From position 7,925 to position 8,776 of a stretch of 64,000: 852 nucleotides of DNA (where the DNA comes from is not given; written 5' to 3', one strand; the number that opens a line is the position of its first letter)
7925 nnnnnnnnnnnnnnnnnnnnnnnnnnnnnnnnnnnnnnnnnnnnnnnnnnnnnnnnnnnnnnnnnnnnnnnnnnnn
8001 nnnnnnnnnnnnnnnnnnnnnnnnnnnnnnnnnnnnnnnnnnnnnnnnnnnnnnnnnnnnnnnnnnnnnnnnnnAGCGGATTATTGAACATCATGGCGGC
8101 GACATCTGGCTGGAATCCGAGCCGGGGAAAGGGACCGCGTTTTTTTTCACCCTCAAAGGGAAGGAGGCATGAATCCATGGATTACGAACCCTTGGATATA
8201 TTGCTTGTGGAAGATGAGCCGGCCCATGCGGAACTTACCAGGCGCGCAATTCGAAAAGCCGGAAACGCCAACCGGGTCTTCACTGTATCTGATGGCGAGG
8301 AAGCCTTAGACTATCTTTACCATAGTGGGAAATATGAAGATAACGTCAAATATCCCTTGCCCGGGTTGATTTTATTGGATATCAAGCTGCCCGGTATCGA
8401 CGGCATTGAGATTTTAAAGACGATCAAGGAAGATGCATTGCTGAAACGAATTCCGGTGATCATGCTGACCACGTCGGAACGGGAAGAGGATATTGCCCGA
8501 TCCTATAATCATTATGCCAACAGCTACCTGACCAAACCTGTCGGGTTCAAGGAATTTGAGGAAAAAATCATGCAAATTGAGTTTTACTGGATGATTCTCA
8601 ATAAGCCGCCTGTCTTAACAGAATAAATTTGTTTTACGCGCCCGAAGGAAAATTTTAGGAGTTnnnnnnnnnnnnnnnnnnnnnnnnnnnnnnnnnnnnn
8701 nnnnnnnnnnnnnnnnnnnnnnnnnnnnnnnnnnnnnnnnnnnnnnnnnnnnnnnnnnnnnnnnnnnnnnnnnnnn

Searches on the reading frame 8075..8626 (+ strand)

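Call 21: search_protein_families(library=pfam, proteins=[window:8075-8626:+], max_evalue=0.001)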
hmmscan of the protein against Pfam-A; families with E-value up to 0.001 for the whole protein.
window:8075-8626:+ (183 aa): 1 family
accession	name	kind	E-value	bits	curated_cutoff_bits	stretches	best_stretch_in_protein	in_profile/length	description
PF00072.30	Response_reg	-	1.9e-22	79.9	30.2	1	42-165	1-110/111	Response regulator receiver domain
